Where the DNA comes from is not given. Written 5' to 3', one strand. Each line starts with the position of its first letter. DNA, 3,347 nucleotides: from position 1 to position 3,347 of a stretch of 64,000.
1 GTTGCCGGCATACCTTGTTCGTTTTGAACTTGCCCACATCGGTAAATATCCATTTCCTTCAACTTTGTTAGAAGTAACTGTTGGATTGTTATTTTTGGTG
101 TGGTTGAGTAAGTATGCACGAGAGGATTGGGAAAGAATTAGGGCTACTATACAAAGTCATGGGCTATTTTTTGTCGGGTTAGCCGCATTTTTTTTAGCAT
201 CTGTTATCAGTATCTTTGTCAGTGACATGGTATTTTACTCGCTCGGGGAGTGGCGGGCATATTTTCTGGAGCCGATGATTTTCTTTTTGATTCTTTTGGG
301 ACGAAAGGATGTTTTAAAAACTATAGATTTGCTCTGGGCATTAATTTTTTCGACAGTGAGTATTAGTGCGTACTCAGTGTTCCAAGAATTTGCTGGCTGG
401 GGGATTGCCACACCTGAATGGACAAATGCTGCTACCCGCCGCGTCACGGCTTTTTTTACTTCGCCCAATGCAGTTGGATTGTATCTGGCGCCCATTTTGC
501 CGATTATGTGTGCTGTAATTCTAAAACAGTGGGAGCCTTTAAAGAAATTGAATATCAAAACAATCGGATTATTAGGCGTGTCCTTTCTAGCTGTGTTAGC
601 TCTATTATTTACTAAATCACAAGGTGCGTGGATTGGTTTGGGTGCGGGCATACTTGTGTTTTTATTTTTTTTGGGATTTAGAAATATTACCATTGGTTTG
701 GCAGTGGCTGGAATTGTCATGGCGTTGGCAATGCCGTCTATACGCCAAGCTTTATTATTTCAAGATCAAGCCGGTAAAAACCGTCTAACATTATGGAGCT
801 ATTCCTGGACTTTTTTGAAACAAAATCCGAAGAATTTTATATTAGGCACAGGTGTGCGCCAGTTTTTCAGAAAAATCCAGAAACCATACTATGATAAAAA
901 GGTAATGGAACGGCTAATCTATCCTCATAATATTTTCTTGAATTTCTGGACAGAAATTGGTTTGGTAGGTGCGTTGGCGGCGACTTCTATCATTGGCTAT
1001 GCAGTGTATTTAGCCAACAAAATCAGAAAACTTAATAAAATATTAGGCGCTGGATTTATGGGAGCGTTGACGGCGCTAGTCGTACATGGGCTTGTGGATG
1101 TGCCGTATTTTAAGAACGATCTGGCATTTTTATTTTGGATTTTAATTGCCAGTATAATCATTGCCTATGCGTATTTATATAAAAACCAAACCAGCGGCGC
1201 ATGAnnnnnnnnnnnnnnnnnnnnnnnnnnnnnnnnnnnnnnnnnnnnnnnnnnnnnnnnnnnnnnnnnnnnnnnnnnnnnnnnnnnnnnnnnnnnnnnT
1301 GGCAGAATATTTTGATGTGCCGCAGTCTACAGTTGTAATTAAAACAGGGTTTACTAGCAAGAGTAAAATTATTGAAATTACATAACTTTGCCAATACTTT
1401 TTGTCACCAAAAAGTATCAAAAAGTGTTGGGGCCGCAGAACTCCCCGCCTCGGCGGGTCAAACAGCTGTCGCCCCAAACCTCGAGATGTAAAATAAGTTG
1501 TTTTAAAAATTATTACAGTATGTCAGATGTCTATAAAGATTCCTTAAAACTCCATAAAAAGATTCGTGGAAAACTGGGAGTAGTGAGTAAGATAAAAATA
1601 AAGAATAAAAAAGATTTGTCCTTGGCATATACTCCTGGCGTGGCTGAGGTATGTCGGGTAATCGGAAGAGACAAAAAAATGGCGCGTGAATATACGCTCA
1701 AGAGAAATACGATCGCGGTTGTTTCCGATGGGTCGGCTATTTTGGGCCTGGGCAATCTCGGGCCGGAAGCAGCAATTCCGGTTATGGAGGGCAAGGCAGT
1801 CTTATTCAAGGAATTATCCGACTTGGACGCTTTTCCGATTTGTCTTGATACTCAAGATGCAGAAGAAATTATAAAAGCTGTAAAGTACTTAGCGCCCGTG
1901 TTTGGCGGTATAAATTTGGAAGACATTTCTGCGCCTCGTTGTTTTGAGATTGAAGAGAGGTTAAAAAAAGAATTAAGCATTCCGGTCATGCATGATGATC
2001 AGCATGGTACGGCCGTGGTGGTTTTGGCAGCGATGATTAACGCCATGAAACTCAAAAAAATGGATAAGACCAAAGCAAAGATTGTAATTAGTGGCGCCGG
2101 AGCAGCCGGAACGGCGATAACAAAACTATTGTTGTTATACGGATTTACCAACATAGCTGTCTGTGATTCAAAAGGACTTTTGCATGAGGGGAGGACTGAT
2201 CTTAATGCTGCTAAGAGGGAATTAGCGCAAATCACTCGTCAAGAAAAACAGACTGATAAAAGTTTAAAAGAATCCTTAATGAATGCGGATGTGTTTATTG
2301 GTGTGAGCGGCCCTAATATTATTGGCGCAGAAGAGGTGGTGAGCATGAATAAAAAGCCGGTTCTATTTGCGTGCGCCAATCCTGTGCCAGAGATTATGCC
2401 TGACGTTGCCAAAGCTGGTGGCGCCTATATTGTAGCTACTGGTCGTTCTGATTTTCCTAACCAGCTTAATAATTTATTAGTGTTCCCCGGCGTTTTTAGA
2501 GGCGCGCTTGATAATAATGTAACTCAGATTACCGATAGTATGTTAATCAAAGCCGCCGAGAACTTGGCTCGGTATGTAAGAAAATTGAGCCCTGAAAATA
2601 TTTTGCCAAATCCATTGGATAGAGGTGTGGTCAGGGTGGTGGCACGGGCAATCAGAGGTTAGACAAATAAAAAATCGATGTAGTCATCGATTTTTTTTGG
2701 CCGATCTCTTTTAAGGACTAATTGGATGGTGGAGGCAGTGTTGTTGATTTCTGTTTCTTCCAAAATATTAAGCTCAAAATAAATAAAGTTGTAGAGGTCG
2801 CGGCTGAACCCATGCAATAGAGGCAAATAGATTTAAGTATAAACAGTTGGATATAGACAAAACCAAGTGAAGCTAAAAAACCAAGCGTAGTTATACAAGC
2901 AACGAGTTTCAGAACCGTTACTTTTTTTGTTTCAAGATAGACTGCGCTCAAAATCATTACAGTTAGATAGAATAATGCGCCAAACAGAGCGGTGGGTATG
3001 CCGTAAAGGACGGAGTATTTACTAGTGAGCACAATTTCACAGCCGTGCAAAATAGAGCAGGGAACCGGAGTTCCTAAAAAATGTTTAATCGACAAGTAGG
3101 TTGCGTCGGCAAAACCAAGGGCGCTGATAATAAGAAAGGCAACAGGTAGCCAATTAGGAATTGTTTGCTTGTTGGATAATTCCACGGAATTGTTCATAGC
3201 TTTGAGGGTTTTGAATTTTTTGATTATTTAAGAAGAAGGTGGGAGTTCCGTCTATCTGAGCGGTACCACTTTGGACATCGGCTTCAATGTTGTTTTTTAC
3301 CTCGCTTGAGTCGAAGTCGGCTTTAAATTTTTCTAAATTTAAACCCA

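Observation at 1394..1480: Repeated ~90-100-nt structured element placed 8-9 nt after stop codons inside operons (copy 1)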

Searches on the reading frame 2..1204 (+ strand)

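Call 88: search_protein_families(library=pfam, max_evalue=0.00001, proteins=[window:2-1204:+])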
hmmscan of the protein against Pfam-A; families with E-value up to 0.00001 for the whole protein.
window:2-1204:+ (400 aa): 1 family
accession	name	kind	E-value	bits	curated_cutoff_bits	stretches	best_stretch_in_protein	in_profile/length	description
PF04932.20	Wzy_C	-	1e-16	61.5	31.7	1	193-326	2-147/149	O-Antigen ligase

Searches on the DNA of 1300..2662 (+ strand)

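Call 7: search_rna_families(source=window, start=1300, end=1600, threshold=evalue, max_evalue=10, show_alignments=3)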
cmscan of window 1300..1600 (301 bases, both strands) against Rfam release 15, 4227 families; matches with E-value up to 10: 4.
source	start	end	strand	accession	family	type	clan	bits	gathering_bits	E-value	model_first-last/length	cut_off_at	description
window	1392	1515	-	RF03227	mir-2528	Gene; miRNA;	-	16.3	102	1.6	1-118/118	no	mir-2528 microRNA precursor family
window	1327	1393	-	RF00856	mir-232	Gene; miRNA;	-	14.4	67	3.7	1-80/80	no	mir-232 microRNA precursor family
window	1444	1485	-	RF03484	mir-K12-10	Gene; miRNA;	-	13.8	70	9.7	1-70/70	no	mir-K12-10 microRNA precursor family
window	1350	1518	-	RF01669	P14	Gene; sRNA;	-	11.7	45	7.3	1-146/146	no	Pseudomonas sRNA P14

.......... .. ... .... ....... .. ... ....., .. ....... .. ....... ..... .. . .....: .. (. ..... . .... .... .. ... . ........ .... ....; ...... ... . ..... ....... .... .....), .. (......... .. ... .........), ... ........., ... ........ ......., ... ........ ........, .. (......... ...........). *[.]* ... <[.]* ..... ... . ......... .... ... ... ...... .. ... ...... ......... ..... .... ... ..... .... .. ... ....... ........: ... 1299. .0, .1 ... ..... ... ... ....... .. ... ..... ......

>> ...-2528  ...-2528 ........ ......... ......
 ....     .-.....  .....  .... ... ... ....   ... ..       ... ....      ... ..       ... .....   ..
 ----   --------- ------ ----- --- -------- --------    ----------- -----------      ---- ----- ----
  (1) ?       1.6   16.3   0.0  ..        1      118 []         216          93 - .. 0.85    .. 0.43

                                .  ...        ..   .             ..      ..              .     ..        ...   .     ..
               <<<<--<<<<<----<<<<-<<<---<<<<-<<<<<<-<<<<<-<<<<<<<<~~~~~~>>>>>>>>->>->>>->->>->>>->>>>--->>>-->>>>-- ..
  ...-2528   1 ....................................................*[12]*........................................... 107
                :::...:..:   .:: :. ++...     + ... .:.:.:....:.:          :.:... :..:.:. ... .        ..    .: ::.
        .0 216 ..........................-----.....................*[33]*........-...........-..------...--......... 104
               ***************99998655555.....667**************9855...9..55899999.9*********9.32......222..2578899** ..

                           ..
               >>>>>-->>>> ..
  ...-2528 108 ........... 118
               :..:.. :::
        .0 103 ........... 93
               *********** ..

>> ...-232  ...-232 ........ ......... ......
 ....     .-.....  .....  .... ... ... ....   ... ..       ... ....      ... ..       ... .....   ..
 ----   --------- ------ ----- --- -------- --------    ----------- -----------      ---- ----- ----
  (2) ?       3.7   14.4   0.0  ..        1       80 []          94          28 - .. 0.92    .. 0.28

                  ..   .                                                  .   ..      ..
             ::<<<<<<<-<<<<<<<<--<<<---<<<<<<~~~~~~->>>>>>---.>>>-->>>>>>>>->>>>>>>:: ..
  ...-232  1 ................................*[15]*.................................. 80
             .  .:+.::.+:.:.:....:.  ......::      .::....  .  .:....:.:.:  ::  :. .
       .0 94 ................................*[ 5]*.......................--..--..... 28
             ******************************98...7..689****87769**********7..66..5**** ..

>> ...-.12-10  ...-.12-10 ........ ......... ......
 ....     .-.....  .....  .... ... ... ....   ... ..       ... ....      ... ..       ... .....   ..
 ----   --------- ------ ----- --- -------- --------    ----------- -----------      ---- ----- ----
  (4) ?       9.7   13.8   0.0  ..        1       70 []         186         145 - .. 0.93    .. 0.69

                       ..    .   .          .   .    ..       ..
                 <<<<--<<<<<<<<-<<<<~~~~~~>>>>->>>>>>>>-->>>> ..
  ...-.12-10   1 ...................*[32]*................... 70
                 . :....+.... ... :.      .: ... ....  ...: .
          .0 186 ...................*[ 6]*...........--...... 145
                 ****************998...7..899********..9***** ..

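Call 80: search_with_rna_model(model_id=R1, sources=[L114, L116, L117, L119, L120], max_evalue=1, show_alignments=3)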
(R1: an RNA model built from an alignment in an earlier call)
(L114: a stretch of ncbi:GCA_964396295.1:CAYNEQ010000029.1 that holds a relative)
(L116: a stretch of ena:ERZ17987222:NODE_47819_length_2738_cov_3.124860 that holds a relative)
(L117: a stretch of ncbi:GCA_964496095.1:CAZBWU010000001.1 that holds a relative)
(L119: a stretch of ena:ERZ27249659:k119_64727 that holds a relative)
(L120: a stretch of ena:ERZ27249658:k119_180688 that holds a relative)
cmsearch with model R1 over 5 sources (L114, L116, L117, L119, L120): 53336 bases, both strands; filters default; matches with E-value up to 1: 5.
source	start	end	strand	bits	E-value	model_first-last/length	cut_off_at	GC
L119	6427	6543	+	121.6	5.9e-27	1-122/122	no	0.49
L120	6379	6495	+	121.6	5.9e-27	1-122/122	no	0.49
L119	6406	6454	-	17.1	0.022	1-122/122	no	0.22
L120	6358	6406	-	17.1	0.022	1-122/122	no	0.22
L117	15044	15157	-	11.8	0.4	1-122/122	no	0.35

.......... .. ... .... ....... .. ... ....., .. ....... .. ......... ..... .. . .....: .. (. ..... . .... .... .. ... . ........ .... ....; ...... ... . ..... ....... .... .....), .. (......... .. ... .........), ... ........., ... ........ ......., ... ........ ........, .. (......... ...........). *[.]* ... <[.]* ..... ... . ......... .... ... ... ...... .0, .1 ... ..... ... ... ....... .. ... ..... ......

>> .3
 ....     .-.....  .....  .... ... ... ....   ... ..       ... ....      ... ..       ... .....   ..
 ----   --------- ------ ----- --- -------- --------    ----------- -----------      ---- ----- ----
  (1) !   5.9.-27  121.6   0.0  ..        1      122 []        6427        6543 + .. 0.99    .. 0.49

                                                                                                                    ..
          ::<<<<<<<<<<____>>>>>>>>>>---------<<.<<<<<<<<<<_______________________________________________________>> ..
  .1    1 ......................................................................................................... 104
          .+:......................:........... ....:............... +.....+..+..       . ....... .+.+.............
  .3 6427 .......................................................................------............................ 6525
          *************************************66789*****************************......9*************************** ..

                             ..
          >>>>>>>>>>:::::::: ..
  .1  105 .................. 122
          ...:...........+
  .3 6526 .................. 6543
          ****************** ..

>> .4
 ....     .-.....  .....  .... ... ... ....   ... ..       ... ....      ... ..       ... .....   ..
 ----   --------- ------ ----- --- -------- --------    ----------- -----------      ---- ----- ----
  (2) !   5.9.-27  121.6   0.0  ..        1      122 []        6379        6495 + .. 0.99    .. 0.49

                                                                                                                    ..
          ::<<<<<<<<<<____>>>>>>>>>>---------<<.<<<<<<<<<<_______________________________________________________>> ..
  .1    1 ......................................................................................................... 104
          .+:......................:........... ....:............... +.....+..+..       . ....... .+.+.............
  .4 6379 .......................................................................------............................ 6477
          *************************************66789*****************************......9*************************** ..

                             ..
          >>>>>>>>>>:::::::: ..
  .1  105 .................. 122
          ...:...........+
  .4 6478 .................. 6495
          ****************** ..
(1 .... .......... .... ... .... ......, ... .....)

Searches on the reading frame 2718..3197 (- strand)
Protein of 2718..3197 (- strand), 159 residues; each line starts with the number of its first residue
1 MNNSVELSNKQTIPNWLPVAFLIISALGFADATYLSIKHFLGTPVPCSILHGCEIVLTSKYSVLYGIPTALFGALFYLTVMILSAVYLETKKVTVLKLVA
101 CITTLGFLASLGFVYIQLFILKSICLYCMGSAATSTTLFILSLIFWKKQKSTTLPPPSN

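Call 88: search_protein_families(library=pfam, max_evalue=0.00001, proteins=[window:2718-3197:-])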
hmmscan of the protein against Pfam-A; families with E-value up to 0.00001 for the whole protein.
window:2718-3197:- (159 aa): 1 family
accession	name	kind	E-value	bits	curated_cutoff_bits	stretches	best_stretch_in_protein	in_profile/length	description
PF07884.19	VKOR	-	4.9e-23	82.2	27.5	1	20-142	2-133/134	Vitamin K epoxide reductase family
